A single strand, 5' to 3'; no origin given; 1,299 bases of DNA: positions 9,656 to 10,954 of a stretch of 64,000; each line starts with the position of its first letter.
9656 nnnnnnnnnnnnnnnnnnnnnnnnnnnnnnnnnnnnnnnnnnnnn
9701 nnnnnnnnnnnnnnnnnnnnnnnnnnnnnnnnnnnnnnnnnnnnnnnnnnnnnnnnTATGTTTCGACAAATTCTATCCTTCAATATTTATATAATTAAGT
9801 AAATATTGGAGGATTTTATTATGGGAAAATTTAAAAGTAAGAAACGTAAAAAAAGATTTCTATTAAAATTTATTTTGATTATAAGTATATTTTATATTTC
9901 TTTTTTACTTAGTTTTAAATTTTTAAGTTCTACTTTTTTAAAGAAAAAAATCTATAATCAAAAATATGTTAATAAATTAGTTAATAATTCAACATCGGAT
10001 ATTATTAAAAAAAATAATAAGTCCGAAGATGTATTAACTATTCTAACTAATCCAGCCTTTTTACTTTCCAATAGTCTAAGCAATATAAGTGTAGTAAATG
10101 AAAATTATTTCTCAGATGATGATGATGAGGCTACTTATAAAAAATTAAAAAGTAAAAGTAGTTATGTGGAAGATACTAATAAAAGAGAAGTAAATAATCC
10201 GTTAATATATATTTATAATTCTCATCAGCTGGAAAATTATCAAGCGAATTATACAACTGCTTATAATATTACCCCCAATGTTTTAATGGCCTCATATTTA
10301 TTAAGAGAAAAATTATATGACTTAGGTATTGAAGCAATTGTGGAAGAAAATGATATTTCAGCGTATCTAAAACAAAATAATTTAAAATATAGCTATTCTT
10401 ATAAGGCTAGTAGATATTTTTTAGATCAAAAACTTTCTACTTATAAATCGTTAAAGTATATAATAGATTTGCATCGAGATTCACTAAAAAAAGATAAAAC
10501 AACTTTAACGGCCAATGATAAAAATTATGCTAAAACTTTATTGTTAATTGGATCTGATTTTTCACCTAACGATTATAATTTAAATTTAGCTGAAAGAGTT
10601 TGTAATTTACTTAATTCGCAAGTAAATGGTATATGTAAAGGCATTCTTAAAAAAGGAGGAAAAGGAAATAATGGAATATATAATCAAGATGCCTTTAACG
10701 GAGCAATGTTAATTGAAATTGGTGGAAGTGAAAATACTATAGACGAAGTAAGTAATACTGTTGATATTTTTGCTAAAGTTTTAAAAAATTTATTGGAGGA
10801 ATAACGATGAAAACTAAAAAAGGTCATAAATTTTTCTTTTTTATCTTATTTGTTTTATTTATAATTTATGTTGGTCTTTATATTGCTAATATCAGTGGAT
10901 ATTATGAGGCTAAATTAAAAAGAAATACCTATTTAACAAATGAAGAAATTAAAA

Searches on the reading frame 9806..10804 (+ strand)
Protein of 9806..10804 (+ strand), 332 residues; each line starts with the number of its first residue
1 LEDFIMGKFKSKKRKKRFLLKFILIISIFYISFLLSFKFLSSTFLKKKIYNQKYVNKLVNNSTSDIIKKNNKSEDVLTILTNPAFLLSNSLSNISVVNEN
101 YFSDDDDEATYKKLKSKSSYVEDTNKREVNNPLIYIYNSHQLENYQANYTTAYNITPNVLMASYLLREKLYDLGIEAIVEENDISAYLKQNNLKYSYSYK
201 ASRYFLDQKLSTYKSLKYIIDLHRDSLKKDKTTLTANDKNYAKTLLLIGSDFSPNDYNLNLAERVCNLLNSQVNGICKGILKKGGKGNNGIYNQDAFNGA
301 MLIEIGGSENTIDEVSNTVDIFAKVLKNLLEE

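Call 74: search_protein_families(library=pfam, proteins=[window:9806-10804:+], max_evalue=0.001)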
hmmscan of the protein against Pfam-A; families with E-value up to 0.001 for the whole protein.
window:9806-10804:+ (332 aa): 1 family
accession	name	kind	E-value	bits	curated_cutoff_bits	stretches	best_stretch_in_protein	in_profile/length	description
PF07454.18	SpoIIP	-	1.8e-47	162.6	24.4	1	67-326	16-268/269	Stage II sporulation protein P (SpoIIP)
